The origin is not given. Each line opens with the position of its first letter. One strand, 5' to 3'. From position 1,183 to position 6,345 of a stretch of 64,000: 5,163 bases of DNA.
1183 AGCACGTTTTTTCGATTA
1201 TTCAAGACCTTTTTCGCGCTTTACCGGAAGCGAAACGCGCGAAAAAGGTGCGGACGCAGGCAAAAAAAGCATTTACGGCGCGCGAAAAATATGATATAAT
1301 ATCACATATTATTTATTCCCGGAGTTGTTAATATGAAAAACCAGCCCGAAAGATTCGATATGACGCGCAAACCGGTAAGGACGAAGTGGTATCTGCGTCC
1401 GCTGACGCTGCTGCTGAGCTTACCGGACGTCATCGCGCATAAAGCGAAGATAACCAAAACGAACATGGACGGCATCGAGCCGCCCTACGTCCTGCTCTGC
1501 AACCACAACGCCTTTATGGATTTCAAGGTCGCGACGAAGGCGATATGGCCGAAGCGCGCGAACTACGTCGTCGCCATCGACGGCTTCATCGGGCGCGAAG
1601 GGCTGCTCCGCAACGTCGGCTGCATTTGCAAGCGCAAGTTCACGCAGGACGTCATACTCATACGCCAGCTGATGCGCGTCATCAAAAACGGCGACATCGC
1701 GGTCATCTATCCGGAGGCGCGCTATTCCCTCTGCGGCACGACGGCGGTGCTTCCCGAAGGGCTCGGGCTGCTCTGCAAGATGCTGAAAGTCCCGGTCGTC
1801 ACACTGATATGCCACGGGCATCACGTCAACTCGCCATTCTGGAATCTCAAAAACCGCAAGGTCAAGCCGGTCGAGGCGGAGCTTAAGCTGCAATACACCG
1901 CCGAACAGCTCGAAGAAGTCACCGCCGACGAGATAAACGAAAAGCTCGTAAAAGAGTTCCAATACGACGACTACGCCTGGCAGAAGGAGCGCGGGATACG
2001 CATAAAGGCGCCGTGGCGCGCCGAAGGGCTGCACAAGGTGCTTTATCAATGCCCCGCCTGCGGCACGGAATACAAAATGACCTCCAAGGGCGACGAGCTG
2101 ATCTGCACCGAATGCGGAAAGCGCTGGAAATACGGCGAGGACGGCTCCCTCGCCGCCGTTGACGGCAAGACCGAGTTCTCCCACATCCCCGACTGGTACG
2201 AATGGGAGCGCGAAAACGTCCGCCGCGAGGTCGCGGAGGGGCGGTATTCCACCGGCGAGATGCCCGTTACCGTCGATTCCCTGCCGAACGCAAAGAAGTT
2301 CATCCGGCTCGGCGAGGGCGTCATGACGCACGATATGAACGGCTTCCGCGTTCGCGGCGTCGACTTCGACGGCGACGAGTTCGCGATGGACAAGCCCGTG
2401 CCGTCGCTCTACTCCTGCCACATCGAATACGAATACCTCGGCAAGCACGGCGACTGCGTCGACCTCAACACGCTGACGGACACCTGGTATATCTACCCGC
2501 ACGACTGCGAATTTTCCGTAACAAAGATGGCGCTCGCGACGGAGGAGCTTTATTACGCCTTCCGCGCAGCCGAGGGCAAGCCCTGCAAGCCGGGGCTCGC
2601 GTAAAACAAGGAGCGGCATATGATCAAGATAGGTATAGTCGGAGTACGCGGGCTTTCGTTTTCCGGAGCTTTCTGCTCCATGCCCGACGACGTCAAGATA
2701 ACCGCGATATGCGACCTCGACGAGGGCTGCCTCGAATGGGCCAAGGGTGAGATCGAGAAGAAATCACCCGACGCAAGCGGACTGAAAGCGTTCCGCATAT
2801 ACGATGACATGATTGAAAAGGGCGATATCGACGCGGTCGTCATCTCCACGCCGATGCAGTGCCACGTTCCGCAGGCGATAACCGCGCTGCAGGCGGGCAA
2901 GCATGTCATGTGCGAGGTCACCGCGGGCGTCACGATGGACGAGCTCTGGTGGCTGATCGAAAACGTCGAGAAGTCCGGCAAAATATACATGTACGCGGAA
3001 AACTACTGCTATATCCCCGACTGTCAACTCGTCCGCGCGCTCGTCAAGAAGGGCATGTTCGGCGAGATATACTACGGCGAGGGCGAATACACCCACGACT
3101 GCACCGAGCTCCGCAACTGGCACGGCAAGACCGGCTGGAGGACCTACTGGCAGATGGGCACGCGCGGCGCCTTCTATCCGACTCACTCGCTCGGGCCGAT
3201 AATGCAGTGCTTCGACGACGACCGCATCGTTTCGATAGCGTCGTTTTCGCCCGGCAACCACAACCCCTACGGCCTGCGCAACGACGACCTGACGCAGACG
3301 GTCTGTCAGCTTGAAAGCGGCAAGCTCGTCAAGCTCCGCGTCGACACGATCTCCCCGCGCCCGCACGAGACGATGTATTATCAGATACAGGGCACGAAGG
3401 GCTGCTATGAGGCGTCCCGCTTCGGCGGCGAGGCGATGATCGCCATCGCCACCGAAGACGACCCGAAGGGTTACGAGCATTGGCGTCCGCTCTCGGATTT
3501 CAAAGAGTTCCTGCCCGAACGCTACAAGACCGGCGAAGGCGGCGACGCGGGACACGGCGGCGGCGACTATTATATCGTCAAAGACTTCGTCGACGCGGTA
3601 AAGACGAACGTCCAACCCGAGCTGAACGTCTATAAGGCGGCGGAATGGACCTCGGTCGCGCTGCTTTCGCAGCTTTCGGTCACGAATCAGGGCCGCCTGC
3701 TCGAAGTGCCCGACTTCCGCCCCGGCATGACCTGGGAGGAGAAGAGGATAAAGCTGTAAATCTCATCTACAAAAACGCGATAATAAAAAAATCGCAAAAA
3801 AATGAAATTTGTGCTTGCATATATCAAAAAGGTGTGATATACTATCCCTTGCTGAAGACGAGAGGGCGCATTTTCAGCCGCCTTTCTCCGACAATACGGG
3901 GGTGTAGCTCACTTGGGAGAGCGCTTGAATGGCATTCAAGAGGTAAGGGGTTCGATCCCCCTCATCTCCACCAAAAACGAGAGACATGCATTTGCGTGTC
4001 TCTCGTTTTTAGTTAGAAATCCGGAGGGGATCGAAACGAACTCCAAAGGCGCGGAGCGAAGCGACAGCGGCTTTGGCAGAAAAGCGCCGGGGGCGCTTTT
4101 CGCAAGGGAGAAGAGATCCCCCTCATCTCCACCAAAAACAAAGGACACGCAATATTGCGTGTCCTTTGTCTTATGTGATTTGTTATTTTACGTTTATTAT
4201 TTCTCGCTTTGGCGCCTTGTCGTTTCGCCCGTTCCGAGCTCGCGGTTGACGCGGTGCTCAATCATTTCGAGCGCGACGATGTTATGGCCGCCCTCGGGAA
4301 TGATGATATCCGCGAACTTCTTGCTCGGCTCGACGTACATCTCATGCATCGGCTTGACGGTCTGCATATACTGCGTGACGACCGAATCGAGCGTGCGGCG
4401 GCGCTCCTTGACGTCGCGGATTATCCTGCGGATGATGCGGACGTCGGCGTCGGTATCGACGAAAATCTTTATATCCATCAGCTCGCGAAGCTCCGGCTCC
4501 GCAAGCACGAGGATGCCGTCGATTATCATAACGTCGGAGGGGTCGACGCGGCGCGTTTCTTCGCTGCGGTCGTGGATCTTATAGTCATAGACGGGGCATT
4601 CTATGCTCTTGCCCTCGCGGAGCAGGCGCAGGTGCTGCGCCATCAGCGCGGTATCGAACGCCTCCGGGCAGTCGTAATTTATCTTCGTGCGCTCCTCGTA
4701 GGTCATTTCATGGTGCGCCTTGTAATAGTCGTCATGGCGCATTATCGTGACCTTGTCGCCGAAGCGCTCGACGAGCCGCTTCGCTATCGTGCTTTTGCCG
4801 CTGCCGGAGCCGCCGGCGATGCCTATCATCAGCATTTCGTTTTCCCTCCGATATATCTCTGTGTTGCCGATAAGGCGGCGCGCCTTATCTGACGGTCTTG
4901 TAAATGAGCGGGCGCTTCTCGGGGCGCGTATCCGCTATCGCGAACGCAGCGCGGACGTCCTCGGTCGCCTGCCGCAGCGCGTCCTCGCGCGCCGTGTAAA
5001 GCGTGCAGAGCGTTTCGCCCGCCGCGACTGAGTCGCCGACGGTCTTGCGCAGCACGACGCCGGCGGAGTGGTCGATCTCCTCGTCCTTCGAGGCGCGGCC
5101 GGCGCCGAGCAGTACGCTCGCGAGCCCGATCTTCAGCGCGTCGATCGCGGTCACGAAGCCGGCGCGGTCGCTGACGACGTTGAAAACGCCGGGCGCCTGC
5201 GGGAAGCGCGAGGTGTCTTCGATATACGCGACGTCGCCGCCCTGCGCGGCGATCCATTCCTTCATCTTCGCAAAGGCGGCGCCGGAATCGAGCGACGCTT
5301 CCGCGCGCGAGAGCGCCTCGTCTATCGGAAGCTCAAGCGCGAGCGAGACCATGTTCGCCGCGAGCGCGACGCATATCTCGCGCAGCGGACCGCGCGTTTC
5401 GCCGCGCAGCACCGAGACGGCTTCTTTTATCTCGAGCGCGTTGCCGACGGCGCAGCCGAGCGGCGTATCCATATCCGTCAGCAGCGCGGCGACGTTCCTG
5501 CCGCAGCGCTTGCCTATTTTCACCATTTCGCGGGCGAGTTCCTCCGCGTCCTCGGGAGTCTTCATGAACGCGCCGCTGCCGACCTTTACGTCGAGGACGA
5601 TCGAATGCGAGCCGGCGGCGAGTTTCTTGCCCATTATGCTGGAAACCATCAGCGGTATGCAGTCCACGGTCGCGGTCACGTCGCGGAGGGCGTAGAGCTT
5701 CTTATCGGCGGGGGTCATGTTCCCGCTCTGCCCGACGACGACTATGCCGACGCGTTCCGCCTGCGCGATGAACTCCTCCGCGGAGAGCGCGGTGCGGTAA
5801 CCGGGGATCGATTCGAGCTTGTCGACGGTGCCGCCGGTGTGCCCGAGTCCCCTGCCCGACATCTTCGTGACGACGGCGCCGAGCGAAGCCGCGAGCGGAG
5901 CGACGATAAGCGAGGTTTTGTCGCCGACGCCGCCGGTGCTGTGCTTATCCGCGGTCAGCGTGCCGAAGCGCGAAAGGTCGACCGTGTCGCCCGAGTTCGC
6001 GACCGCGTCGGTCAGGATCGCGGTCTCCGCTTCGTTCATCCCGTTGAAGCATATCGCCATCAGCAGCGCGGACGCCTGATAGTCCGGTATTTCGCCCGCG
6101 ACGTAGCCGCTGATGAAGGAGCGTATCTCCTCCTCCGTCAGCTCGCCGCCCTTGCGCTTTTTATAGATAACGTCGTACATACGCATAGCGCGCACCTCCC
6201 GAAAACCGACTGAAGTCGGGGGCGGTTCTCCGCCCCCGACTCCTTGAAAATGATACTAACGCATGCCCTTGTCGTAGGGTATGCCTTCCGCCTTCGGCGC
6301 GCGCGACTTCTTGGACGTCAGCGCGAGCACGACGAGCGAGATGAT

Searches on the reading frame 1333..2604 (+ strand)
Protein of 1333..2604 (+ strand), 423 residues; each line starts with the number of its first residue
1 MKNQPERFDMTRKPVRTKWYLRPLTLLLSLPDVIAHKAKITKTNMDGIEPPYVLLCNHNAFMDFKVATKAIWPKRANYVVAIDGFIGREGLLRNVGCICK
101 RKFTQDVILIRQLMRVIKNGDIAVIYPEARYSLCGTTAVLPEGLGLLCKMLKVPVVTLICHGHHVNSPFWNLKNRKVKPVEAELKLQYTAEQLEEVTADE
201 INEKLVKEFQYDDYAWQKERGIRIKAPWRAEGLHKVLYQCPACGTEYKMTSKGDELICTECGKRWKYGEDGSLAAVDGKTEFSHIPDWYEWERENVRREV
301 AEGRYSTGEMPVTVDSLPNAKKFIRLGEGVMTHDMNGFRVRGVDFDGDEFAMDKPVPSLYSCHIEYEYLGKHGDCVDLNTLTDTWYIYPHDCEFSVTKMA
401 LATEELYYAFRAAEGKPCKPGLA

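Call 73: search_protein_families(library=pfam, proteins=[window:1333-2604:+], max_evalue=0.00001)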
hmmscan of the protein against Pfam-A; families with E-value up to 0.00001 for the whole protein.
window:1333-2604:+ (423 aa): 1 family
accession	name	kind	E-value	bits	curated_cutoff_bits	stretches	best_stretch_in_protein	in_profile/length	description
PF01553.26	Acyltransferase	-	3.8e-06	27.2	23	1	41-159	3-130/132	Acyltransferase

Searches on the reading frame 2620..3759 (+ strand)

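Call 73: search_protein_families(library=pfam, proteins=[window:2620-3759:+], max_evalue=0.00001)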
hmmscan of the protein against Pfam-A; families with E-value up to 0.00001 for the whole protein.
window:2620-3759:+ (379 aa): 4 families
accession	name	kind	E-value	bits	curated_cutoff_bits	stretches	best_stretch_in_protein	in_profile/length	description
PF21252.2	Glyco_hydro_109_C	-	1.6e-21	76.9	27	2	138-210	3-93/187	Glycosyl hydrolase 109, C-terminal domain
PF01408.29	GFO_IDH_MocA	-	7.9e-13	49.6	24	1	2-125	1-118/120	Oxidoreductase family, NAD-binding Rossmann fold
PF22725.1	GFO_IDH_MocA_C3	-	8.2e-08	32.7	27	1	136-263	2-123/124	GFO/IDH/MocA C-terminal domain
PF02894.22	GFO_IDH_MocA_C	-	3.5e-07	30.7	22.9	1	139-274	1-129/218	Oxidoreductase family, C-terminal alpha/beta domain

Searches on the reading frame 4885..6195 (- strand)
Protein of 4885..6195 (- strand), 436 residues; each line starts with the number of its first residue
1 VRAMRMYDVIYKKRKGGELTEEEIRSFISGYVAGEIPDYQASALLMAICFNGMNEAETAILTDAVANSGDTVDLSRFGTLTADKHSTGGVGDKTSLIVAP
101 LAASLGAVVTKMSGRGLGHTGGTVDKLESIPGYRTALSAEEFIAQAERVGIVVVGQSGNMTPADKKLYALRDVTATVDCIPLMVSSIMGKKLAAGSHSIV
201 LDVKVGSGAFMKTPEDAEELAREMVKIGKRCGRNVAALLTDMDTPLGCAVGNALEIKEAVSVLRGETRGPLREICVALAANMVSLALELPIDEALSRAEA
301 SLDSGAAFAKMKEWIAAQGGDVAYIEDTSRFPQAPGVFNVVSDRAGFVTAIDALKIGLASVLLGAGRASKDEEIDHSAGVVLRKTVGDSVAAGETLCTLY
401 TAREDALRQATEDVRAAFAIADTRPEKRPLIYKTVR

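Call 73: search_protein_families(library=pfam, proteins=[window:4885-6195:-], max_evalue=0.00001)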
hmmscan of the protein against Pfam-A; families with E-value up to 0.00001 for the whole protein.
window:4885-6195:- (436 aa): 3 families
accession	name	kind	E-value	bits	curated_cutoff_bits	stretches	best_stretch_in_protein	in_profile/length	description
PF00591.27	Glycos_transf_3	-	1.6e-39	136.5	27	1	81-307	4-252/253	Glycosyl transferase family, a/b domain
PF07831.19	PYNP_C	-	1.9e-23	82.3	27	1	347-421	1-75/75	Pyrimidine nucleoside phosphorylase C-terminal domain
PF02885.22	Glycos_trans_3N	-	1.9e-21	76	26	1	8-69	2-63/63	Glycosyl transferase family, helical bundle domain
